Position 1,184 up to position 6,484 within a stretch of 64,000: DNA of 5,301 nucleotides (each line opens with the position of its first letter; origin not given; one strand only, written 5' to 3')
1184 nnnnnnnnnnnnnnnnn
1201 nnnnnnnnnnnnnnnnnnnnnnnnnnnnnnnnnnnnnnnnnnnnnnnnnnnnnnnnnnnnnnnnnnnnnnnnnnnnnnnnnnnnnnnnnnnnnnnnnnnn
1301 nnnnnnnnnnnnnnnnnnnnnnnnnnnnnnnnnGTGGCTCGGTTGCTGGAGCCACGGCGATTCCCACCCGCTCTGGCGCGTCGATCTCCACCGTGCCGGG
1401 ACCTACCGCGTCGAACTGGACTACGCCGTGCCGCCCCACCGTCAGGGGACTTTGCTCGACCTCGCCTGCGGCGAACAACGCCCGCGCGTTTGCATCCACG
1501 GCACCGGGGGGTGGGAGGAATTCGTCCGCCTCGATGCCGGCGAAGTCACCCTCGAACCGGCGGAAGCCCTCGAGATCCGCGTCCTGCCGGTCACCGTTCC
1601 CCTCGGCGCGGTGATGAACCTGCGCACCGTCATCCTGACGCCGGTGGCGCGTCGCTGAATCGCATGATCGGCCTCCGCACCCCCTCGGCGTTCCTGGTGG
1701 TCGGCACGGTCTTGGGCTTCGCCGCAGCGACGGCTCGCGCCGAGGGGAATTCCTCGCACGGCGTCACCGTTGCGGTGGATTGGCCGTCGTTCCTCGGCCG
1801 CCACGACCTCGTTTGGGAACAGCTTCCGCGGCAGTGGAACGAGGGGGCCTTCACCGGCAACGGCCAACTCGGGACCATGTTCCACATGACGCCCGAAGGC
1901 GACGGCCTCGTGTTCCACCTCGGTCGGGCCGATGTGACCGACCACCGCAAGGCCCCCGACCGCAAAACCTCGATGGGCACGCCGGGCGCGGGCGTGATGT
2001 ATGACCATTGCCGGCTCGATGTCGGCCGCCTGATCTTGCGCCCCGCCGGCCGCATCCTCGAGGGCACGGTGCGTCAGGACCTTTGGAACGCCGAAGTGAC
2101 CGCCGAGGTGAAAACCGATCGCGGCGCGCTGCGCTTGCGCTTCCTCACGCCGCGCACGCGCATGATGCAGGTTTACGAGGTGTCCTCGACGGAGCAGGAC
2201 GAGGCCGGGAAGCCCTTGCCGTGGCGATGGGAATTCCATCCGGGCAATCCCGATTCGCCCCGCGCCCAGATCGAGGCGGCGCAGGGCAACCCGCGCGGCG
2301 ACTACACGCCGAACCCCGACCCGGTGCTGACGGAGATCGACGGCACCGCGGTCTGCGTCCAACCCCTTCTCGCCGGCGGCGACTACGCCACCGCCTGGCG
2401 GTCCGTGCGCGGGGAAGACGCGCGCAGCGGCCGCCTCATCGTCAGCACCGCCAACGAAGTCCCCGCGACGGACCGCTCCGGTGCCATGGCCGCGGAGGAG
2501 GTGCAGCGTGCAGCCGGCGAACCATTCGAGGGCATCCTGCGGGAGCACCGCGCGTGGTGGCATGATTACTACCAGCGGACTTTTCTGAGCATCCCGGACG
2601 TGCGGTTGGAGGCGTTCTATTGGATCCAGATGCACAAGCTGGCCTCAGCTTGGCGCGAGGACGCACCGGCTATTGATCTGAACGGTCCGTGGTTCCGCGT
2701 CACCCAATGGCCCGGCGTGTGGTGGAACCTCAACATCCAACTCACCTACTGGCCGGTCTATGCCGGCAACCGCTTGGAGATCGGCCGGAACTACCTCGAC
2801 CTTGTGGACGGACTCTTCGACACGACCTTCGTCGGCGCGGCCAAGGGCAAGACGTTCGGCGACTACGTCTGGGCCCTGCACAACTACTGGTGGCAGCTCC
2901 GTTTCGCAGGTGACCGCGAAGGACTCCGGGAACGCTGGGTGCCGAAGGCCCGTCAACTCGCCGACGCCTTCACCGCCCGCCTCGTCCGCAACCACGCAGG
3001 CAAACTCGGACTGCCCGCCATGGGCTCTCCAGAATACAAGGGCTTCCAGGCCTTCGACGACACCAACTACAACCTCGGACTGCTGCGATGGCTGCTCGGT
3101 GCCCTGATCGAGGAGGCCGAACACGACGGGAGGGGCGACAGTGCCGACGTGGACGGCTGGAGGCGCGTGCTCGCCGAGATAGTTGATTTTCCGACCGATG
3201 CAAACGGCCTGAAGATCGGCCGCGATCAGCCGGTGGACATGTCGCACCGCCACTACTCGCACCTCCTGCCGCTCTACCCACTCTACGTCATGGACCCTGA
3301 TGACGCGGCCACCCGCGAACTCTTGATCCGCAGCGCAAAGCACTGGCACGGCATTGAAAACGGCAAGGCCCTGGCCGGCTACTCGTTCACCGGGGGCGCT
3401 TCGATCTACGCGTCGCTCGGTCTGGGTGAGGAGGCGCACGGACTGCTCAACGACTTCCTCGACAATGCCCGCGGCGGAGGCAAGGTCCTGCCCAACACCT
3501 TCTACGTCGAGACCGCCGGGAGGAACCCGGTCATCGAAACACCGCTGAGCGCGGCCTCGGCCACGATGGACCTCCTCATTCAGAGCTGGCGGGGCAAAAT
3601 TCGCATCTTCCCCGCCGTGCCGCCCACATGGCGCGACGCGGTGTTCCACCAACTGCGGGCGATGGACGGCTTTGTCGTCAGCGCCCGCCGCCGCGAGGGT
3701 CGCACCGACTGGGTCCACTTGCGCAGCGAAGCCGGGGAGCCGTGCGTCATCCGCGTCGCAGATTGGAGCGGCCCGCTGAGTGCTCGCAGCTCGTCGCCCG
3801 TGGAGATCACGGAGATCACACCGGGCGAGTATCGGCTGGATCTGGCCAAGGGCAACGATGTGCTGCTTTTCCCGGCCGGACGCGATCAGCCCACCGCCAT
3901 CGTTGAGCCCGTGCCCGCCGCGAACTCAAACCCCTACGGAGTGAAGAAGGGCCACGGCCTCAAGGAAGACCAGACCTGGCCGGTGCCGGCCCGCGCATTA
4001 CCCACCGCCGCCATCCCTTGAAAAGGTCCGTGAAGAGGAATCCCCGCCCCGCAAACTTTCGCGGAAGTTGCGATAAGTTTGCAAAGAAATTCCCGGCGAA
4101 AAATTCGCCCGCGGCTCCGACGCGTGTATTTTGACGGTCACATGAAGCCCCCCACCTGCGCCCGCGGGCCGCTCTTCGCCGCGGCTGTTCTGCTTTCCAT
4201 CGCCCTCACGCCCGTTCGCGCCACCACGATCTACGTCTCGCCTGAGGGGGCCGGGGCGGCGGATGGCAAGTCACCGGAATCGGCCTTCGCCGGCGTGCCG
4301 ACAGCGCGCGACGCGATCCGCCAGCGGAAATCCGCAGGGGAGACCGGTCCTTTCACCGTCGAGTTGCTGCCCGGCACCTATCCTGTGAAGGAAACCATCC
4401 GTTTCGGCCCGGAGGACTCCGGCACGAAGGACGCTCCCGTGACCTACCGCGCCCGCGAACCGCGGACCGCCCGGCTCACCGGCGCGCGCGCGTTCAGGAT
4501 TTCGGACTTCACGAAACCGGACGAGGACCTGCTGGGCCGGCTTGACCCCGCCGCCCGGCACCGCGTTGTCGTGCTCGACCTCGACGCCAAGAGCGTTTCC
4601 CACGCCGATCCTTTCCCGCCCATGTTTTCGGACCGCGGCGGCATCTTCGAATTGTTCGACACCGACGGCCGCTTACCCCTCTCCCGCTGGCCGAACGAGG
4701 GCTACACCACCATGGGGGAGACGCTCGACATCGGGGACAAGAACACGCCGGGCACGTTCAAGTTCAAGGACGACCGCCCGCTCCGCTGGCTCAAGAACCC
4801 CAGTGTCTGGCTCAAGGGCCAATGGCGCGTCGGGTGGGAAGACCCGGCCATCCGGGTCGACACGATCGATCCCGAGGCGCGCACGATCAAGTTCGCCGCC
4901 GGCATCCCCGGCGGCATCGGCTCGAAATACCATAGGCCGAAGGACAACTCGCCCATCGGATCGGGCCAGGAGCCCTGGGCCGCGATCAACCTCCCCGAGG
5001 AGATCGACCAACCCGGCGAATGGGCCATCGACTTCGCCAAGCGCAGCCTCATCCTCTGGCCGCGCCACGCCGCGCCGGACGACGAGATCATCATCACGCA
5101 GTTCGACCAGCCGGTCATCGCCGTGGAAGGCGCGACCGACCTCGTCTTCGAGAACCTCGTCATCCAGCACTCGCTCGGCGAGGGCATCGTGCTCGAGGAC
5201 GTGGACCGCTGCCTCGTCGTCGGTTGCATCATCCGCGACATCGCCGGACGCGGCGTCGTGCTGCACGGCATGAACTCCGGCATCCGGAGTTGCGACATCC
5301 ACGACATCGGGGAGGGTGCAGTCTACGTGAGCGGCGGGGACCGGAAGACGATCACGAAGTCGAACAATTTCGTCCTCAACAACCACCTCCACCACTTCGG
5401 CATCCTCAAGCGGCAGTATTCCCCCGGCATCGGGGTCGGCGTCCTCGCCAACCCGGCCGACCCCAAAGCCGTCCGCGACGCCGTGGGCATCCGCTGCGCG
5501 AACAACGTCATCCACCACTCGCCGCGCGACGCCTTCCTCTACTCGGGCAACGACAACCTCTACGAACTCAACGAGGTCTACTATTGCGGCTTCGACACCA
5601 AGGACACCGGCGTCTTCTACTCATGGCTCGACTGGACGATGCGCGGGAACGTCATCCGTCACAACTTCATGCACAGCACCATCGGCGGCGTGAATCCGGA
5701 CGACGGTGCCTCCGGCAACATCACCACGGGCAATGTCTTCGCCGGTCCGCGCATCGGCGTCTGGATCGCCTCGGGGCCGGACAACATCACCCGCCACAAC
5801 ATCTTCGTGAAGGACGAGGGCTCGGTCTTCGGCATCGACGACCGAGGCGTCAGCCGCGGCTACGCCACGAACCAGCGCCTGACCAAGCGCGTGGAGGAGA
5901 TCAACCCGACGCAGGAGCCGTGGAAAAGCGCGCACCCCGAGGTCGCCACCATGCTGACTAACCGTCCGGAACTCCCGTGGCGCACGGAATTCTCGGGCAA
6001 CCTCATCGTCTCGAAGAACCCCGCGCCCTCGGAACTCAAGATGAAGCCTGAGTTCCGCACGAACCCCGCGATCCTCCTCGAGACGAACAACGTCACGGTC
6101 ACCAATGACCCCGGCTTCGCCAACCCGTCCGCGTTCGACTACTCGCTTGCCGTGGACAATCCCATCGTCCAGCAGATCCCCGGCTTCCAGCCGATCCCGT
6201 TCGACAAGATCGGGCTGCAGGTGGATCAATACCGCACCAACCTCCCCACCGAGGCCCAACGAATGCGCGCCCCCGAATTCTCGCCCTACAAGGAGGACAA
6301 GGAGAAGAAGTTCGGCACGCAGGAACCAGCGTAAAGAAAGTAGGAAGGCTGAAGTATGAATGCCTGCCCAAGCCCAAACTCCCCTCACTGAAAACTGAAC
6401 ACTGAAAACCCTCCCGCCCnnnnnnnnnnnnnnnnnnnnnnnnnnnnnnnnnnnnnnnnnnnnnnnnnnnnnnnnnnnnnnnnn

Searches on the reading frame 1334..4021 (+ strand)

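Call 7: search_protein_families(library=pfam, proteins=[window:1334-4021:+])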
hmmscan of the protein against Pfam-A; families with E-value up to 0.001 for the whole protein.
window:1334-4021:+ (895 aa): 2 families
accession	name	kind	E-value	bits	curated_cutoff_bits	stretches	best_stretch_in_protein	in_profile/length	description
PF22124.2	Glyco_hydro_95_cat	-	4.6e-16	59.2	27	1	512-724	169-387/408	Glycosyl hydrolase family 95 catalytic domain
PF21307.2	Glyco_hydro_95_C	-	9.5e-10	39.3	27.6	1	750-840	1-89/94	Glycoside hydrolase family 95, C-terminal domain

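Call 63: search_protein_families(library=ncbifam, proteins=[window:1334-4021:+], max_evalue=0.00001)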
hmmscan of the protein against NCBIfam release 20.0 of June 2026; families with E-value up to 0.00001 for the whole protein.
window:1334-4021:+ (895 aa): 0 families

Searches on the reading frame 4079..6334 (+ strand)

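Call 7: search_protein_families(library=pfam, proteins=[window:4079-6334:+])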
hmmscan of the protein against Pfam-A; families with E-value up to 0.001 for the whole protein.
window:4079-6334:+ (751 aa): 2 families
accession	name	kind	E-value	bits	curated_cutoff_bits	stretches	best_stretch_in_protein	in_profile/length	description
PF13229.12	Beta_helix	-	4.4e-13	49.6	25.9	1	347-429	3-86/158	Right handed beta helix region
PF05048.19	NosD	-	2.5e-06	27.5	23.6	0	347-435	85-173/212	Periplasmic copper-binding protein (NosD)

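Call 63: search_protein_families(library=ncbifam, proteins=[window:4079-6334:+], max_evalue=0.00001)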
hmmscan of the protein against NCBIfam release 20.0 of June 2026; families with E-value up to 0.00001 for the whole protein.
window:4079-6334:+ (751 aa): 0 families
